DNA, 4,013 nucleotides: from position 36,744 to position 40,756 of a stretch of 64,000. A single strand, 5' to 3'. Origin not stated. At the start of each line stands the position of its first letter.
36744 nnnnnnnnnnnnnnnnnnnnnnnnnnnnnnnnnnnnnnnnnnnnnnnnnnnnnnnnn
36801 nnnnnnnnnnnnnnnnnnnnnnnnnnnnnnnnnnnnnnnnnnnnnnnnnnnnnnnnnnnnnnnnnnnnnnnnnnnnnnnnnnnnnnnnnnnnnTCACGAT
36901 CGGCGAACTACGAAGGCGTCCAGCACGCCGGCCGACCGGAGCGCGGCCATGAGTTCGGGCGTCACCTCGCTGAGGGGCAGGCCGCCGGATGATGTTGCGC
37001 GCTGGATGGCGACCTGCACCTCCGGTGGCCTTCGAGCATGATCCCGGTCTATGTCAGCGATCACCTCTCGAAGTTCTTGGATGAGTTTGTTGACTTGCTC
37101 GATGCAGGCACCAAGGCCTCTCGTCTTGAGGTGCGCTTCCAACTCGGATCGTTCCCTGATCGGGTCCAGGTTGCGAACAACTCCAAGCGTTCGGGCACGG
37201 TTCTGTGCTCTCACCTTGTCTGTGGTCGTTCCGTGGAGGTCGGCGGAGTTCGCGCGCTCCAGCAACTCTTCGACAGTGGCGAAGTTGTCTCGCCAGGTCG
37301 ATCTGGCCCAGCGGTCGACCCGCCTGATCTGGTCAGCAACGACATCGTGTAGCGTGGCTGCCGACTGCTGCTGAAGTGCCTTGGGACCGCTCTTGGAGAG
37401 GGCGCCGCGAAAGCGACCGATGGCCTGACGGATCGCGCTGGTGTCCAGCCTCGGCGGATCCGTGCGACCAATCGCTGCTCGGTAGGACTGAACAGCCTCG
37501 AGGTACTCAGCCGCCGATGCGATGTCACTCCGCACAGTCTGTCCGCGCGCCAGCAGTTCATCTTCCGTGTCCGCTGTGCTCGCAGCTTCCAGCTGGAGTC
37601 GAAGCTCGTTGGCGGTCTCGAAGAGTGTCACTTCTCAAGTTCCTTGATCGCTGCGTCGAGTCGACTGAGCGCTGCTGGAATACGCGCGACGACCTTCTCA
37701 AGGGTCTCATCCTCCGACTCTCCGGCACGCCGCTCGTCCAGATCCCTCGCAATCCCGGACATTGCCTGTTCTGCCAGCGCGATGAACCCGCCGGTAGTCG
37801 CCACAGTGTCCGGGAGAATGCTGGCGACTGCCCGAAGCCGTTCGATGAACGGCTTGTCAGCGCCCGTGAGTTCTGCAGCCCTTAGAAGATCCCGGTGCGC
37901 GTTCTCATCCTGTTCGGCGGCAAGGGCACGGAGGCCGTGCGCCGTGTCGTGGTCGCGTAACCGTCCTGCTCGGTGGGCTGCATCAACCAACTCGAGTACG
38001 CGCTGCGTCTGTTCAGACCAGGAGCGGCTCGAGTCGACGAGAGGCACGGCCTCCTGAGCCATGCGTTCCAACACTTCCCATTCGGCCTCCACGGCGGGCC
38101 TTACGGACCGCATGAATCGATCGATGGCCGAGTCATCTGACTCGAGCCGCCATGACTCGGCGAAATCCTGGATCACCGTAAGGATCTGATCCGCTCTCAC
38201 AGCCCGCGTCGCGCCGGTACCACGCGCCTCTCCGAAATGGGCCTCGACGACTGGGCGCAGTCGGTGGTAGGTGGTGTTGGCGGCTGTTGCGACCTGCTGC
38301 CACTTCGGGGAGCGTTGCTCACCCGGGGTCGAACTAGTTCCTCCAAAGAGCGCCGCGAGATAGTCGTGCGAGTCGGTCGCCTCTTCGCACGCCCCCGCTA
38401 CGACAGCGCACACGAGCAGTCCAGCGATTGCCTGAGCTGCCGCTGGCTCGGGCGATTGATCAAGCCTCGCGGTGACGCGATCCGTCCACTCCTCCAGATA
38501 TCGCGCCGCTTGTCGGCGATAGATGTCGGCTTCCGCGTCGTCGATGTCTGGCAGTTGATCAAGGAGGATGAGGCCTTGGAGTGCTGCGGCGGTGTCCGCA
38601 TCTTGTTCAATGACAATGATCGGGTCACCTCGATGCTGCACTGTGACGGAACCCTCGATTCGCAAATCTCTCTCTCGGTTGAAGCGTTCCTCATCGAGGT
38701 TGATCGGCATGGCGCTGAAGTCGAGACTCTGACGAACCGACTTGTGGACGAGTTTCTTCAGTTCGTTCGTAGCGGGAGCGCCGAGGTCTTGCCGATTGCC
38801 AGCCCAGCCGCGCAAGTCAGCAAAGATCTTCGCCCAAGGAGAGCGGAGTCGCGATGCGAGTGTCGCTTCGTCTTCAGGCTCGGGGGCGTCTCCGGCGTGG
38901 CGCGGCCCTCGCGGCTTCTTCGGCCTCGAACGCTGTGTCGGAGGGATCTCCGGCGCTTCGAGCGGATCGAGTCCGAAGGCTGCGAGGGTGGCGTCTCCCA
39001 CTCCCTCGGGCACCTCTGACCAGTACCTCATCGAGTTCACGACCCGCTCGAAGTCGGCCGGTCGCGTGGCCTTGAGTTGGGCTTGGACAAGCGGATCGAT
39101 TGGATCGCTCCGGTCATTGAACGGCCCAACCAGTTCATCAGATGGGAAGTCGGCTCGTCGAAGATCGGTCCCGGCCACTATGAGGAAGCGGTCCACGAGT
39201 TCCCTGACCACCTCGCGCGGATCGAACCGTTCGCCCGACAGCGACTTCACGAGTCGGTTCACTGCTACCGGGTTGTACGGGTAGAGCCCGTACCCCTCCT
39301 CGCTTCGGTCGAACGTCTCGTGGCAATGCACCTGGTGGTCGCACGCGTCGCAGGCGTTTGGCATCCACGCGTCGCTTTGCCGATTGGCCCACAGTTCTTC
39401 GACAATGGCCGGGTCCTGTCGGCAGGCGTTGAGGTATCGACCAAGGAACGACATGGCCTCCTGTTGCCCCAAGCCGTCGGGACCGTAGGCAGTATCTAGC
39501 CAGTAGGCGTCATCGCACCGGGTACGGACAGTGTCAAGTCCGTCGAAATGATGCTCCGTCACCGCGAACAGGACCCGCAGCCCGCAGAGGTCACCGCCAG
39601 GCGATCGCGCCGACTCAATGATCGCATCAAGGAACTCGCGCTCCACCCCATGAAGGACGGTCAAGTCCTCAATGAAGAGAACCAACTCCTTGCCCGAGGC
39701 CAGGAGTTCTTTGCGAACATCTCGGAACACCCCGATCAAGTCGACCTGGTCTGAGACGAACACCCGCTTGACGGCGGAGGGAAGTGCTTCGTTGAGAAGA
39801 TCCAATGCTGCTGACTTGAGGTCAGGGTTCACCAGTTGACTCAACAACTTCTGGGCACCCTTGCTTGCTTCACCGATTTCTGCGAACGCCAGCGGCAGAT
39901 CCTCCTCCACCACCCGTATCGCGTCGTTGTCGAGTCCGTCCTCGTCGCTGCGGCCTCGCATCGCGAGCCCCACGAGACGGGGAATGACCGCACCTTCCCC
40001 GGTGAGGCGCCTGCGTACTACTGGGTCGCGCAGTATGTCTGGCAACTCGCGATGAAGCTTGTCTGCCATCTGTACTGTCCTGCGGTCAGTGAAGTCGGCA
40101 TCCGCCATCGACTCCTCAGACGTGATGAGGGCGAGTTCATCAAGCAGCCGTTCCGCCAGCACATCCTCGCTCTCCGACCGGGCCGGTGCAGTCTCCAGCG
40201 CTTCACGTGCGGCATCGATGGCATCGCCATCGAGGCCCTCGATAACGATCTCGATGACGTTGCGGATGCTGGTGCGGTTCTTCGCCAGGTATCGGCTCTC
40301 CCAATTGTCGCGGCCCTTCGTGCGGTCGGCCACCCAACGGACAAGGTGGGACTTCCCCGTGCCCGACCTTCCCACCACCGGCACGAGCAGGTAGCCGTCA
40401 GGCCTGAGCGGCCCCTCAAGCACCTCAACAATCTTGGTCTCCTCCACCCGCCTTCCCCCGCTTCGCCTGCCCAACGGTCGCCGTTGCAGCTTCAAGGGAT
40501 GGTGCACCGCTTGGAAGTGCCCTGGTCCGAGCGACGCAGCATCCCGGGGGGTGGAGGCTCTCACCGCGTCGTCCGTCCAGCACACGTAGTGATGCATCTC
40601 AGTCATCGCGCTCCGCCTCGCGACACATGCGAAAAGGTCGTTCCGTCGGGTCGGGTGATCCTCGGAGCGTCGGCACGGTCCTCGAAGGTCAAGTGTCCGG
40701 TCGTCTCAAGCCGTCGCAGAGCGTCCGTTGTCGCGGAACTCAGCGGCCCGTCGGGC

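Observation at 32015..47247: Restriction module: three different SF2 helicases, a P-loop NTPase and an HKD nuclease, translationally chained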

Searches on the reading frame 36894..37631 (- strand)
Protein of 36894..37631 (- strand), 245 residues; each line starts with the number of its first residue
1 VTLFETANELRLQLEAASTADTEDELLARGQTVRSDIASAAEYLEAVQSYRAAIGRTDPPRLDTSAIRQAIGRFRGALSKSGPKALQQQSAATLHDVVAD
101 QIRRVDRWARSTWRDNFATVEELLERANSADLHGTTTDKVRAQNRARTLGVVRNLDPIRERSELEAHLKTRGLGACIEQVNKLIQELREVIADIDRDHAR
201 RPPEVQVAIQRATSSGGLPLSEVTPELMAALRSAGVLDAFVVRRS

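Call 3: search_protein_families(library=ncbifam, proteins=[window:36894-37631:-])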
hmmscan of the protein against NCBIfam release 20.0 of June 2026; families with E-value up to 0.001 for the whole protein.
window:36894-37631:- (245 aa): 1 family
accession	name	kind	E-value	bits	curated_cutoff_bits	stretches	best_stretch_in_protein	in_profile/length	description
NF041066.2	DpdI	equivalog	2.4e-09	37.5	150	1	1-242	1-239/239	protein DpdI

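Call 4: search_protein_families(library=pfam, proteins=[window:36894-37631:-])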
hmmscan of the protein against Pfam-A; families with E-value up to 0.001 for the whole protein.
window:36894-37631:- (245 aa): 0 families

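Call 8: search_protein_families(library=padloc, proteins=[window:36894-37631:-])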
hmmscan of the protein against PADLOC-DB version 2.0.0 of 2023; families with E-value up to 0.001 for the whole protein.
window:36894-37631:- (245 aa): 0 families

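Call 31: search_protein_families(library=pfam, proteins=[window:36894-37631:-], max_evalue=10)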
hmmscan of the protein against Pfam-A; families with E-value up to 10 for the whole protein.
window:36894-37631:- (245 aa): 0 families

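Call 59: search_protein_families(library=padloc, proteins=[window:36894-37631:-], max_evalue=5)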
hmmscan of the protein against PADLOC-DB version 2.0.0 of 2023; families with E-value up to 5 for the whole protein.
window:36894-37631:- (245 aa): 0 families

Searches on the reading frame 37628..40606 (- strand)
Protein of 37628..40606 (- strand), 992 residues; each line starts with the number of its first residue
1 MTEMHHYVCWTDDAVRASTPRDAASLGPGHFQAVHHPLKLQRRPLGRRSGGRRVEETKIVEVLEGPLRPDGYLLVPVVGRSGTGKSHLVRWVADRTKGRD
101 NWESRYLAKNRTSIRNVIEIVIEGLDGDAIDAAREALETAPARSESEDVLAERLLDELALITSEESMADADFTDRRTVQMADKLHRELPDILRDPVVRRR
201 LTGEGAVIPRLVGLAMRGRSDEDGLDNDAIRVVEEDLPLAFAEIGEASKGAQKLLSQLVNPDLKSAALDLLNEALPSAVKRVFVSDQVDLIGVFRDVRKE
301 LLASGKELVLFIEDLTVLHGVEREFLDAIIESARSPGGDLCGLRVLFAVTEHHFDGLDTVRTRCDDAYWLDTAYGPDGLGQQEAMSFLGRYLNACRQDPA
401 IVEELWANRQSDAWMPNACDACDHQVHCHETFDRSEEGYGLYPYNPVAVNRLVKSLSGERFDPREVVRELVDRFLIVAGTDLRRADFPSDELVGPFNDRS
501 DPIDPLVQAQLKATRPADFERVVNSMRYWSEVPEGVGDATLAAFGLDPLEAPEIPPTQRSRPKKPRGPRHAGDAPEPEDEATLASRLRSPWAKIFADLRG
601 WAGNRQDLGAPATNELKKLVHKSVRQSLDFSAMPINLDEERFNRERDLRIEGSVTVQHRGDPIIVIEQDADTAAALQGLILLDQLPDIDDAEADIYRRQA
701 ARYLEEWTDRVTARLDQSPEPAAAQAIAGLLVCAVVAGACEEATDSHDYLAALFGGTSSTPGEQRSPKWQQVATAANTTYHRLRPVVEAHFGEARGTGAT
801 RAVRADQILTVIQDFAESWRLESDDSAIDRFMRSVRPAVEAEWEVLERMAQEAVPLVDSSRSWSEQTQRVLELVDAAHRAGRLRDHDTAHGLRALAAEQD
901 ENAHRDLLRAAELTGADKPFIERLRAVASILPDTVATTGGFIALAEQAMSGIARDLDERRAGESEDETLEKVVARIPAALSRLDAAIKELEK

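Call 3: search_protein_families(library=ncbifam, proteins=[window:37628-40606:-])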
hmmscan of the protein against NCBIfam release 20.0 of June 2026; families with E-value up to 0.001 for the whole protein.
window:37628-40606:- (992 aa): 1 family
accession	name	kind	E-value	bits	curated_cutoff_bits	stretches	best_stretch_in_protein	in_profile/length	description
NF041065.1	DpdH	equivalog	1.6e-174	583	450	1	7-971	1-1006/1014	protein DpdH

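Call 4: search_protein_families(library=pfam, proteins=[window:37628-40606:-])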
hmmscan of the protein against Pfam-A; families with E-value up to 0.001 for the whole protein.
window:37628-40606:- (992 aa): 1 family
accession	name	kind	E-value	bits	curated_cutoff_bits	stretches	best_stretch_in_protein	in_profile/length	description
PF13191.12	AAA_16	-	8.2e-05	23.6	32.6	1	51-159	4-121/167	AAA ATPase domain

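Call 8: search_protein_families(library=padloc, proteins=[window:37628-40606:-])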
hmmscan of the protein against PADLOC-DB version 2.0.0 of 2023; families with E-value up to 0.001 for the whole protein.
window:37628-40606:- (992 aa): 12 families
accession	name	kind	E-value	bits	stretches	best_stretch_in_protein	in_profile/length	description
PDLC02878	DpdH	-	4.7e-276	916.7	1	4-989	5-1012/1015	DpdH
PDLC02891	DpdH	-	2.4e-126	421.4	1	1-955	1-975/1009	DpdH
PDLC02882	DpdH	-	5.4e-48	161.3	1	30-638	28-673/1054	DpdH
PDLC02885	DpdH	-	1.1e-43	147.3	1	10-677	8-702/1022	DpdH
PDLC02881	DpdH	-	2.1e-43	146.4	1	30-500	28-531/1071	DpdH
PDLC02883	DpdH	-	1.1e-41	141.1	1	4-633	2-619/1013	DpdH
PDLC02876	DpdH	-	2.1e-38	129.7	1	1-547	169-734/1206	DpdH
PDLC02879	DpdH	-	4e-36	122.3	1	29-494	27-516/1064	DpdH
PDLC02875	DpdH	-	3.5e-30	102.7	1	31-455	30-466/1030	DpdH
PDLC02888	DpdH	-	7.4e-22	75.5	2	187-492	202-521/622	DpdH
PDLC02884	DpdH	-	8.4e-22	75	2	266-457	322-524/1136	DpdH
PDLC02880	DpdH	-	1.3e-14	51.4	1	8-473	14-479/1025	DpdH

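Call 20: find_related_loci(query=window:37628-40606:-, collection=genome_contigs, flank=10000)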
Query window:37628-40606:- (992 aa) in genome_contigs; peptide patterns used: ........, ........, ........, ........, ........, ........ (x = any residue, [..] = any of these).
43 stretches matched a pattern; 4 encode a relative of the query (tblastn E <= 1e-3); 4 distinct loci.
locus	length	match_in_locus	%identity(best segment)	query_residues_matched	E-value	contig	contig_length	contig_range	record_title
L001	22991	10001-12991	77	1-992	0e+0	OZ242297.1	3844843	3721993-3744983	MAG: Acidimicrobiales bacterium isolate 386d1096-d7b5-410a-b4ac-dc0bb20c483d genome assembly, chromosome: 1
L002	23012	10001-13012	66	1-992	0e+0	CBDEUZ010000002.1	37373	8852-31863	MAG: Dehalococcoidia bacterium isolate 12bb4de0-5d66-41c1-88e6-9363c8e7e517 genome assembly, contig: contig_2, whole gen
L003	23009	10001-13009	74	1-992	0e+0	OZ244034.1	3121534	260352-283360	MAG: Acidimicrobiia bacterium isolate 4dc1b814-e420-4262-94ca-2b75272f1101 genome assembly, chromosome: 1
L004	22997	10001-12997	77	1-992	0e+0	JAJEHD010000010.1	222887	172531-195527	MAG: Acidimicrobiia bacterium isolate p16x60bins.22 k141_130482, whole genome shotgun sequence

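Call 25: search_solved_structures(query=window:37628-40606:-, max_evalue=1)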
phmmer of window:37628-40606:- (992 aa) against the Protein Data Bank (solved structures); distinct sequences matched with E-value up to 1: 7.
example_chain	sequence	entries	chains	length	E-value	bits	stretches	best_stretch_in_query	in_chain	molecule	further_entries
4oph_A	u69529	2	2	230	0.16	13.1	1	911-990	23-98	Nonstructural protein 1 | Non-structural protein 1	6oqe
5nt2_F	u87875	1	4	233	0.24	12.5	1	909-990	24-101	Non-structural protein 1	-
2oqm_A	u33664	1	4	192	0.24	12.5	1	130-182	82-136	Hypothetical protein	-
1jii_A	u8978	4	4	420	0.61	11.2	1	780-909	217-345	tyrosyl-tRNA synthetase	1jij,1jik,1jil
3fav_B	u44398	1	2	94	0.83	10.7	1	722-792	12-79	6 kDa early secretory antigenic target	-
1wa8_B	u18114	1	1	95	0.84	10.7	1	722-792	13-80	6 KDA EARLY SECRETORY ANTIGENIC TARGET (ESAT-6)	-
6nu0_A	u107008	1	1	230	0.85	10.7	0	911-990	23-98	Non-structural protein 1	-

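Call 59: search_protein_families(library=padloc, proteins=[window:37628-40606:-], max_evalue=5)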
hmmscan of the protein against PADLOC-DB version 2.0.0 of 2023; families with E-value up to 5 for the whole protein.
window:37628-40606:- (992 aa): 13 families
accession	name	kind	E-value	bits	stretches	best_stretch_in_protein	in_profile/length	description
PDLC02878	DpdH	-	4.7e-276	916.7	1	4-989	5-1012/1015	DpdH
PDLC02891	DpdH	-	2.4e-126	421.4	1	1-955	1-975/1009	DpdH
PDLC02882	DpdH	-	5.4e-48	161.3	1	30-638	28-673/1054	DpdH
PDLC02885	DpdH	-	1.1e-43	147.3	1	10-677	8-702/1022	DpdH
PDLC02881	DpdH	-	2.1e-43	146.4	1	30-500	28-531/1071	DpdH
PDLC02883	DpdH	-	1.1e-41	141.1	1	4-633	2-619/1013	DpdH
PDLC02876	DpdH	-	2.1e-38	129.7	1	1-547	169-734/1206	DpdH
PDLC02879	DpdH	-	4e-36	122.3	1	29-494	27-516/1064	DpdH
PDLC02875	DpdH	-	3.5e-30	102.7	1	31-455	30-466/1030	DpdH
PDLC02888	DpdH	-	7.4e-22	75.5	2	187-492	202-521/622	DpdH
PDLC02884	DpdH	-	8.4e-22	75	3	266-457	322-524/1136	DpdH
PDLC02880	DpdH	-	1.3e-14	51.4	1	8-473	14-479/1025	DpdH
PDLC04140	mad8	-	0.008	13.7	1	77-339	32-226/314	mads_8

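Call 72: search_solved_structures(query=A3, max_evalue=1)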
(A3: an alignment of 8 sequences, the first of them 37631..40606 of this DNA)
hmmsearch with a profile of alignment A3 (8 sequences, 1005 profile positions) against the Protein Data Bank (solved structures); distinct sequences matched with E-value up to 1: 8.
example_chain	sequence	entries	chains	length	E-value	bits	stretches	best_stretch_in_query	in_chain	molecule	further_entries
7nhk_0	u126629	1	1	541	0.0021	19.4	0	72-101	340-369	ABC-F type ribosomal protection protein Lsa(A)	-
2kjq_A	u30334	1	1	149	0.022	16.1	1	54-94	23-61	DnaA-related protein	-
6c2u_A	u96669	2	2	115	0.14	13.3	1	50-93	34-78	phosphate-loop protein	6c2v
3cph_A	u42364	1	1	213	0.44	11.7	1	71-95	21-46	Ras-related protein SEC4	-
2ocy_C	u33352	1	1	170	0.51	11.5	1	73-95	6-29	Ras-related protein SEC4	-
1g16_A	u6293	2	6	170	0.51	11.5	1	73-95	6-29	RAS-RELATED PROTEIN SEC4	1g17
8bns_A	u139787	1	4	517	0.7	11.1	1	53-95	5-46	AAA ATPase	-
4yms_J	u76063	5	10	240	0.7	11.1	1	67-91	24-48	ABC-type polar amino acid transport system, ATPase component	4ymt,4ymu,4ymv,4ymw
